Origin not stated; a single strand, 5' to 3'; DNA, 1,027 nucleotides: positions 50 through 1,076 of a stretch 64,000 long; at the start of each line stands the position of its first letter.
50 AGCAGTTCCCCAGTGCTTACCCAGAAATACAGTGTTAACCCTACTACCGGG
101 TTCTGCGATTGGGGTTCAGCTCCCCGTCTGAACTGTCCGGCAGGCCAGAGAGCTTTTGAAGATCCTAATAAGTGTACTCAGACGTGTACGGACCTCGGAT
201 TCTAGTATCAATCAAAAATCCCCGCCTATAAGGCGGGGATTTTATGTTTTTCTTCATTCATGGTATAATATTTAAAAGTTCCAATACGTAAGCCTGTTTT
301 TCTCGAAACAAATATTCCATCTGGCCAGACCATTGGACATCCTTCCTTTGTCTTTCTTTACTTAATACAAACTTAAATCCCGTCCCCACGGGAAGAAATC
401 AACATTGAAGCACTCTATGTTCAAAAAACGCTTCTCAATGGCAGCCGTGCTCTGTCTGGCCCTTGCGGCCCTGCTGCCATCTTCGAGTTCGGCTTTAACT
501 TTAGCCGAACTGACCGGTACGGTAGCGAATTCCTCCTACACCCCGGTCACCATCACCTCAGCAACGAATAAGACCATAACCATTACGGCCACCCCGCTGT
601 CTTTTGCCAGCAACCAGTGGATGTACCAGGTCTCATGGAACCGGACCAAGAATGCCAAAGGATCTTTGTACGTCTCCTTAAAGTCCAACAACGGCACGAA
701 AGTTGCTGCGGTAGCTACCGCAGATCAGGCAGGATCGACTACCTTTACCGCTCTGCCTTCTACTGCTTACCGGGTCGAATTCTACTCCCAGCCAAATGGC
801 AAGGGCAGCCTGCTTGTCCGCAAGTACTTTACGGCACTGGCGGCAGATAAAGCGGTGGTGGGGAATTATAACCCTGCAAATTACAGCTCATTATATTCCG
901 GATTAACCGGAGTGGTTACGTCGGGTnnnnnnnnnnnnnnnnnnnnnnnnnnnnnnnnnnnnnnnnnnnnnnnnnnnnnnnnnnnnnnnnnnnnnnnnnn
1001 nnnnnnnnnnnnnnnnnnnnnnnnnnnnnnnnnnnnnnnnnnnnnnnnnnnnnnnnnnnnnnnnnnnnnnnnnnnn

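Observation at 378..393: Conserved -10 box + 5' leader hairpin + AGAAA element upstream of all four giant-protein paralogs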

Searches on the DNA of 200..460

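Call 79: search_rna_families(source=window, start=200, end=460, threshold=evalue, max_evalue=5)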
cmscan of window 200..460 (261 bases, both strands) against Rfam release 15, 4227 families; matches with E-value up to 5: 23.
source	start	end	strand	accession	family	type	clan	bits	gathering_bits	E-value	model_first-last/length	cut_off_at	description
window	210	329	-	RF01772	rnk_pseudo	Cis-reg; leader;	-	26.6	55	0.01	1-108/108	no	Pseudomonas rnk leader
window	200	251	+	RF01772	rnk_pseudo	Cis-reg; leader;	-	24.8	55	0.026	55-108/108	5'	Pseudomonas rnk leader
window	213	263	-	RF02054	STnc420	Gene; sRNA;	-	23.5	70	0.016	1-58/58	no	Salmonella enterica sRNA STnc420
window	211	276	-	RF01859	Phe_leader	Cis-reg; leader;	-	22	55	0.14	1-125/125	no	Phenylalanine leader peptide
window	214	273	-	RF00512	Leu_leader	Cis-reg; leader;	-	20.5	50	0.041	1-148/148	no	Leucine operon leader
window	217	275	-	RF00624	P9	Gene;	-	20.4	43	0.026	1-74/74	no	Pseudomonas sRNA P9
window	200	250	+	RF02073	STnc260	Gene; sRNA;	-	19.2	100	1.2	126-176/176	5'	Salmonella enterica sRNA STnc260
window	200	247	+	RF00506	Thr_leader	Cis-reg; leader;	-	18.3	55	0.31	66-118/118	5'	Threonine operon leader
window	214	350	-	RF02456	Diantho_3_UTR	Cis-reg;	-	18.2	100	0.018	1-205/205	no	Dianthovirus RNA2 3'UTR stem loops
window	200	242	+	RF01393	isrJ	Gene; sRNA;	-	18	37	0.39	27-75/75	5'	isrJ Hfq binding RNA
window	213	303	+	RF01770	rimP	Cis-reg; leader;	-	18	47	1.2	31-102/102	no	Gammaprotebacteria rimP leader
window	214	352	-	RF02453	ncr952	Gene; sRNA;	-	17.7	100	0.067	1-143/143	no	Bacillus sRNA ncr952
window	212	316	-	RF00513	Trp_leader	Cis-reg; leader;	-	17.4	41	0.38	1-100/100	no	Tryptophan operon leader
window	206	289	-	RF02063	STnc350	Gene; sRNA;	-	16.8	60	0.98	1-68/68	no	Salmonella enterica sRNA STnc350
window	207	269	-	RF02067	STnc310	Gene; sRNA;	-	16.3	40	1.1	1-61/61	no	Salmonella enterica sRNA STnc310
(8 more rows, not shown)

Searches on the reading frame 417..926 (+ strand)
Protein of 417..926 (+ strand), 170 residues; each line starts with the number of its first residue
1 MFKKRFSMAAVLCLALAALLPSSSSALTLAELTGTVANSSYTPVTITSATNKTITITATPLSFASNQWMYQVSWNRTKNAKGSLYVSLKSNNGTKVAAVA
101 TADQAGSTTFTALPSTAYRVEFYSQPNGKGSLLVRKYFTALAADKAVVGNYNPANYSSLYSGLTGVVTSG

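Call 17: find_related_loci(query=A2, collection=genome_contigs, flank=1500)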
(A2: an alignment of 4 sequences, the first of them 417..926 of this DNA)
Query A2 (170 aa) in genome_contigs; peptide patterns used: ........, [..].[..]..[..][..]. (x = any residue, [..] = any of these).
215 stretches matched a pattern, but none encodes a relative of the query by tblastn (E <= 1e-3).

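Call 18: find_homologous_proteins(query=A2)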
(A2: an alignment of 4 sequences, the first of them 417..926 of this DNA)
Query A2 (4 sequences): 8000 candidates shared short words with the query, none scored E <= 0.001.

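Call 22: find_related_loci(query=A2, collection=metagenome_contigs, flank=1500)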
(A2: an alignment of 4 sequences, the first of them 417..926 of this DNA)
Query A2 (170 aa) in metagenome_contigs; peptide patterns used: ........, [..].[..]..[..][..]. (x = any residue, [..] = any of these).
329 stretches matched a pattern, but none encodes a relative of the query by tblastn (E <= 1e-3).

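Call 52: search_protein_representatives(alignment_id=A2)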
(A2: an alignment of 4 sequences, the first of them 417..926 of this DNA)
Query: 4 sequences, 170 profile positions. Proteins with E-value up to 0.001 (for the whole library): 98; up to 1e-10: 62; up to 1e-30: 14. The best 98 are listed.
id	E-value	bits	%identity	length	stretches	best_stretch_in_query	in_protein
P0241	1.6e-91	320.7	-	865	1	1-170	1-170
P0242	5.0e-88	309.3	-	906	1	1-161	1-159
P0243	9.3e-83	292.1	-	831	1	1-168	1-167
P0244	2.4e-82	290.8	-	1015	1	11-169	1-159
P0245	2.5e-80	284.2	-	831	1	1-159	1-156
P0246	8.6e-74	263.0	-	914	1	3-162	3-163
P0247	2.1e-67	242.2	-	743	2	34-155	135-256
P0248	3.4e-45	169.9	-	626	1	1-165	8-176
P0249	1.6e-34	135.2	-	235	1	6-146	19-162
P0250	1.8e-34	135.0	-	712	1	1-159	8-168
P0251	6.9e-34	133.1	-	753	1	14-165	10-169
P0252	1.9e-33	131.7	-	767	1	14-143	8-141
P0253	4.1e-32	127.3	-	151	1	17-139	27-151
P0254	5.0e-32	127.1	-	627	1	26-150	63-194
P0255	3.7e-30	121.0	-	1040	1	25-146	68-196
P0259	2.5e-27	111.8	-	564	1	4-163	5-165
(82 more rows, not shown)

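Call 54: find_encoding_contigs(protein=P0243, flank=3000, max_places=4)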
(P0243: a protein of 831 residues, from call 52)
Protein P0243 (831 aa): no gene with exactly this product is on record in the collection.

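Call 61: find_related_loci(query=A5, collection=metagenome_contigs, flank=1500)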
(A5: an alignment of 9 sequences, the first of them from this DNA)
Query A5 (159 aa) in metagenome_contigs; peptide patterns used: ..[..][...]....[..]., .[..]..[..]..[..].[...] (x = any residue, [..] = any of these).
19 stretches matched a pattern; 1 encode a relative of the query (tblastn E <= 1e-3); 1 distinct loci.
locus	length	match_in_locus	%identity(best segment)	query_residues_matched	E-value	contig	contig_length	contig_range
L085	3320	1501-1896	38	14-143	2e-24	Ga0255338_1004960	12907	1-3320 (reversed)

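Call 64: find_encoding_contigs(protein=P0246, flank=3000, max_places=4)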
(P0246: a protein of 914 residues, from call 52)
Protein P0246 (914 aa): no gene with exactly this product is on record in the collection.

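Call 65: find_encoding_contigs(protein=P0248, flank=2500, max_places=5)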
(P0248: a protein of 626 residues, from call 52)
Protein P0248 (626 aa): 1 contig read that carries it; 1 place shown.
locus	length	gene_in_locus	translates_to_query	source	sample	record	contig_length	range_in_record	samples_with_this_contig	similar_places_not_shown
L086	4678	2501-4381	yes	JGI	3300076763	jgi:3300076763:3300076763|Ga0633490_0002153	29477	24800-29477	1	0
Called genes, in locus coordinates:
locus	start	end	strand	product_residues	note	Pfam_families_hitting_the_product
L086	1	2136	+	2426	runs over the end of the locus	PF01476:LysM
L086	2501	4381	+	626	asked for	-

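Call 66: find_encoding_contigs(protein=P0250, flank=2500, max_places=5)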
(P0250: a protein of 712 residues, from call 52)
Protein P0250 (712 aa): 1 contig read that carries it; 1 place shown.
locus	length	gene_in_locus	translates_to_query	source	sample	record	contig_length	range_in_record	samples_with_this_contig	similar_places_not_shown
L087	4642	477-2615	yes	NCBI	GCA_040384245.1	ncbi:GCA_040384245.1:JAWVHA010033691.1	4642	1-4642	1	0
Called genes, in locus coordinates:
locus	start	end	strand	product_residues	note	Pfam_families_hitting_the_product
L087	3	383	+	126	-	?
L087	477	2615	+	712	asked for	-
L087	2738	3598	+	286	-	PF02673:BacA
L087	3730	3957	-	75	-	-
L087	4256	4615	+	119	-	PF16367:RRM_7 (weak), PF00076:RRM_1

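Call 70: find_encoding_contigs(protein=P0251, flank=2500, max_places=5)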
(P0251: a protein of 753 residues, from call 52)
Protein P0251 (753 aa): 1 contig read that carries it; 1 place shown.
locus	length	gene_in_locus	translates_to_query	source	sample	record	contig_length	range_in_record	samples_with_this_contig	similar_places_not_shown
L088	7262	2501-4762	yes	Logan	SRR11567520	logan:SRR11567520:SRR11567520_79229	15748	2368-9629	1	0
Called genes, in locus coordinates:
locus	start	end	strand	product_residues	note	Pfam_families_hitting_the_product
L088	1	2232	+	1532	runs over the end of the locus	?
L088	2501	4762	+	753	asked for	-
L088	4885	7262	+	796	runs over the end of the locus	-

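Call 71: find_encoding_contigs(protein=P0259, flank=2500, max_places=5)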
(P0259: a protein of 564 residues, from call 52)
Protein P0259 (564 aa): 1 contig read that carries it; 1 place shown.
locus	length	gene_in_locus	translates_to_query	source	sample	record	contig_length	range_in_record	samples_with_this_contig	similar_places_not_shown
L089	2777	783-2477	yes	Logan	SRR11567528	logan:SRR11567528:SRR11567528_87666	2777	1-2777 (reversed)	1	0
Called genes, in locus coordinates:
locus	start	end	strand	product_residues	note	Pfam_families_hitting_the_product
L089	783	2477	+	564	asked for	-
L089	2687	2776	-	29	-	?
